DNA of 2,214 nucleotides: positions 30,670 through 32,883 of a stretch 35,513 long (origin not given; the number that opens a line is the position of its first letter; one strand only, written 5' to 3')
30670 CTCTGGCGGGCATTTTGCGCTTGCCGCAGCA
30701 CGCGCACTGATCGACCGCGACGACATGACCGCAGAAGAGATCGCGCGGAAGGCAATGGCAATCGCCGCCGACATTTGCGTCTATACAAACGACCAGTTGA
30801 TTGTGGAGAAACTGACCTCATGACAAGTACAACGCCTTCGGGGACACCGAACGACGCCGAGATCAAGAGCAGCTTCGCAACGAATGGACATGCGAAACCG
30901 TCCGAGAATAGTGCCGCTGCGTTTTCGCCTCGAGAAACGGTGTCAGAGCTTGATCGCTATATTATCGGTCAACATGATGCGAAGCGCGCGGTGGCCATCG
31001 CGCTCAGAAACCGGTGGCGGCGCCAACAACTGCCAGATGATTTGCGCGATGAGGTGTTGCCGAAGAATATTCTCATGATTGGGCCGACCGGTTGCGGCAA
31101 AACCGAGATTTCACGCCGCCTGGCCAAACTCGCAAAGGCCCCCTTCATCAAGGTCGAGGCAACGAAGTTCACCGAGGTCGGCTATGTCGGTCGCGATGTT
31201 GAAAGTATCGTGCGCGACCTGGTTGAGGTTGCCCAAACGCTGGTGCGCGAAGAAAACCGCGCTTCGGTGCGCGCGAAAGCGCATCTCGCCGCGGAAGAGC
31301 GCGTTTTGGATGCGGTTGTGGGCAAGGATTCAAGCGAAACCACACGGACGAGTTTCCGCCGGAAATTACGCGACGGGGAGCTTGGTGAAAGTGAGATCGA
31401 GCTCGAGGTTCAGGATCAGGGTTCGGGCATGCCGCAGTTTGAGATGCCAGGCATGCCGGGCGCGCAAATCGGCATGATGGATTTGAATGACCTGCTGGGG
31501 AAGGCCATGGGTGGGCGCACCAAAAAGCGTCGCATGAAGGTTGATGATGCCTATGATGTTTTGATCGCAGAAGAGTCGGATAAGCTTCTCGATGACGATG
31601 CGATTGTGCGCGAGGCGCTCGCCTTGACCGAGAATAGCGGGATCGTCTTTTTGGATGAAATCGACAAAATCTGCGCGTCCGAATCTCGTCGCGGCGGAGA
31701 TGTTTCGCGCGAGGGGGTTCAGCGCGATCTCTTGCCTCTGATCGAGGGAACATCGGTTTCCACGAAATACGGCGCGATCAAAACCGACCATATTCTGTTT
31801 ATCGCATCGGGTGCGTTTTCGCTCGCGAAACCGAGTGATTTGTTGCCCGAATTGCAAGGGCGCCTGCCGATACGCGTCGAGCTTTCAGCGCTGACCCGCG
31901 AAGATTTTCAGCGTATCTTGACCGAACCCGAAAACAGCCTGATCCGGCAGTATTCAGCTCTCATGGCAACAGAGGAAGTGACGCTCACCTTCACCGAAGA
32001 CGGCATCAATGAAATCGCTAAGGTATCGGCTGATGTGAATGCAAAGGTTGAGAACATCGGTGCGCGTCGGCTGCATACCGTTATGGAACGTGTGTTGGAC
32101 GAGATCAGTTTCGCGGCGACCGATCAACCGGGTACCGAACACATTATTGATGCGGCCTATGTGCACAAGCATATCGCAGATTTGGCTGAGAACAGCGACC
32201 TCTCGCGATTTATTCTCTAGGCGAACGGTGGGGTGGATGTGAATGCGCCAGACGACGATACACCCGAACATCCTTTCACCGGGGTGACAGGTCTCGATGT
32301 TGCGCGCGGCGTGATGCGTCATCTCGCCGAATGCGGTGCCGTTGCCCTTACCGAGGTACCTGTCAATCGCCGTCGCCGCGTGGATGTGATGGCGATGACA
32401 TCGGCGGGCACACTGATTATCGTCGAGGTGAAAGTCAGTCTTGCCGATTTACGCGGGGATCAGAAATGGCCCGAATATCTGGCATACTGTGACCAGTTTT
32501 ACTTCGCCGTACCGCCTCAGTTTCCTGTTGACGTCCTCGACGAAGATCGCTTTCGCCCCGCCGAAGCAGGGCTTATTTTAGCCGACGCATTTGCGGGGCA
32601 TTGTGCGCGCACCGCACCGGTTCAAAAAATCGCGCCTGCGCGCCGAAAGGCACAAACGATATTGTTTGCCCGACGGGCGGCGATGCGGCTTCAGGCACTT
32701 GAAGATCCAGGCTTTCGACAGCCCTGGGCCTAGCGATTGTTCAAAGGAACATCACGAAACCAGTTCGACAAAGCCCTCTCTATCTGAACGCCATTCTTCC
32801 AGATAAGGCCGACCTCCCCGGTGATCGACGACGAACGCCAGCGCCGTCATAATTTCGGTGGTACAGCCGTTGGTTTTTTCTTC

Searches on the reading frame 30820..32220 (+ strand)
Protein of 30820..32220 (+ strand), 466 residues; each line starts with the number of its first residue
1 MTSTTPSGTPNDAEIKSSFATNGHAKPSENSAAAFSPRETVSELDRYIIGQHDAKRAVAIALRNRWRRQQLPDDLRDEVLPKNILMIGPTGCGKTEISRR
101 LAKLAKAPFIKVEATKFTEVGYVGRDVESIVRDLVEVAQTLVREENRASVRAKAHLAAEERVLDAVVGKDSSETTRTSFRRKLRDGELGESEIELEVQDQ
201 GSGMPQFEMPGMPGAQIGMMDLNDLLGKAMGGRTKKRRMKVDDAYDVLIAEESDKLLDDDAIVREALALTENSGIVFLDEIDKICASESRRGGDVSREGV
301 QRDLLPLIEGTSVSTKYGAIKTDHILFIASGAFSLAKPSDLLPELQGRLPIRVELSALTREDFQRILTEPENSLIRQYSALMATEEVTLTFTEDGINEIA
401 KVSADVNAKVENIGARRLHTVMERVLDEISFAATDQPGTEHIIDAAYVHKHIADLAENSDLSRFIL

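Call 13: find_related_loci(query=window:30820-32220:+, collection=genome_contigs, flank=10000)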
Query window:30820-32220:+ (466 aa) in genome_contigs; peptide patterns used: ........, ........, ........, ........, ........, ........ (x = any residue, [..] = any of these).
599 stretches matched a pattern (row limit reached: there are more); 592 encode a relative of the query (tblastn E <= 1e-3); the best 80 are kept; 80 distinct loci.
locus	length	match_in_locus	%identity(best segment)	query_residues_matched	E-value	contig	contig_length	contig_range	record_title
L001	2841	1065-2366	74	34-466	0e+0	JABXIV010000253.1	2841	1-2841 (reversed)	MAG: Alphaproteobacteria bacterium isolate HF-Din10 c_000000009548, whole genome shotgun sequence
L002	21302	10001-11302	73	35-466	0e+0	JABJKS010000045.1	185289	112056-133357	MAG: Rhodospirillaceae bacterium isolate SI074_bin97 k141_729718, whole genome shotgun sequence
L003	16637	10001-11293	73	35-466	0e+0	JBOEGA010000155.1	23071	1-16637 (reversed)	MAG: Methyloligellaceae bacterium isolate PBSAalp19 PBSAd_contig_9146, whole genome shotgun sequence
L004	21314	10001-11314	71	29-466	0e+0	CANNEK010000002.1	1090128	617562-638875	uncultured Kordiimonas sp. isolate 199-3Z.fasta genome assembly, contig: NODE_2, whole genome shotgun sequence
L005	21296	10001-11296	74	35-466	0e+0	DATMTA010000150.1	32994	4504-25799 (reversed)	MAG TPA_asm: Ensifer sp. isolate SMAG_U13000 k141_594362, whole genome shotgun sequence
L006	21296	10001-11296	73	35-466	0e+0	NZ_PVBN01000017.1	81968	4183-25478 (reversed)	Neorhizobium alkalisoli strain DSM 21826 NODE_17_length_81968_cov_56.7042, whole genome shotgun sequence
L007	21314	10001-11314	71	30-466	0e+0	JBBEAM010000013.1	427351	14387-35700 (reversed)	MAG: Rhodovibrionaceae bacterium isolate LejiaE_66_151 Lejia_E_4_length_427351_cov_92, whole genome shotgun sequence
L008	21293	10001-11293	72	35-466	0e+0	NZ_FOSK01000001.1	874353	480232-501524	Pseudovibrio ascidiaceicola strain DSM 16392, whole genome shotgun sequence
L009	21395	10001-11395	69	12-466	0e+0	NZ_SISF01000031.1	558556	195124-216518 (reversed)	Agrobacterium cavarae strain RZME10 NODE_52_length_558488_cov_10.245094, whole genome shotgun sequence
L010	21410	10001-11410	68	1-466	0e+0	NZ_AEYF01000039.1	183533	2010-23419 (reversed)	Rhizobium sp. CCGE 510 Contig39, whole genome shotgun sequence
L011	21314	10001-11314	72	29-466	0e+0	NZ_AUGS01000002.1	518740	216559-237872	Pseudovibrio exalbescens DSM 16456 G512DRAFT_scaffold00002.2_C, whole genome shotgun sequence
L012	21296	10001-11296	73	35-466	0e+0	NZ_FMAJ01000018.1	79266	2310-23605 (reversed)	Rhizobium aethiopicum strain HBR26, whole genome shotgun sequence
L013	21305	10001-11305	71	33-466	0e+0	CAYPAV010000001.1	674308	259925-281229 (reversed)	MAG TPA_asm: uncultured Rhodospirillaceae bacterium isolate SRP200020_co5_212 genome assembly, contig: NODE_1_length_674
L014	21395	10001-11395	69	12-466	0e+0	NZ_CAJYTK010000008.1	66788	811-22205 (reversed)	MAG: uncultured Agrobacterium sp. isolate S2C17652_SP166, whole genome shotgun sequence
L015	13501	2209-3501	73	35-466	0e+0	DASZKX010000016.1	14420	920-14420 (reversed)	MAG TPA_asm: Xanthobacteraceae bacterium isolate SMAG_U5849 k141_1928571, whole genome shotgun sequence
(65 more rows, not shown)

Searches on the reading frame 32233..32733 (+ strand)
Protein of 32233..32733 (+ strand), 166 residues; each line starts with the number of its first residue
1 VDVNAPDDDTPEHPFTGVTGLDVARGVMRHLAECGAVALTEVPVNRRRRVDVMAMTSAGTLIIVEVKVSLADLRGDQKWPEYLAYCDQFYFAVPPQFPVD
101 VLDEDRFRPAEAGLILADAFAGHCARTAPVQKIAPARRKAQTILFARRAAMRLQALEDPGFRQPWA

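Call 68: search_protein_families(library=pfam, proteins=[window:32233-32733:+], max_evalue=0.00001)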
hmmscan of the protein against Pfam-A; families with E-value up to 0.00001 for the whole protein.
window:32233-32733:+ (166 aa): 1 family
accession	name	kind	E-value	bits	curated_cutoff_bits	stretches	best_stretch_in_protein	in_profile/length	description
PF06319.18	MmcB-like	-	3.3e-41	140.9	22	1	19-159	13-147/148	DNA repair protein MmcB-like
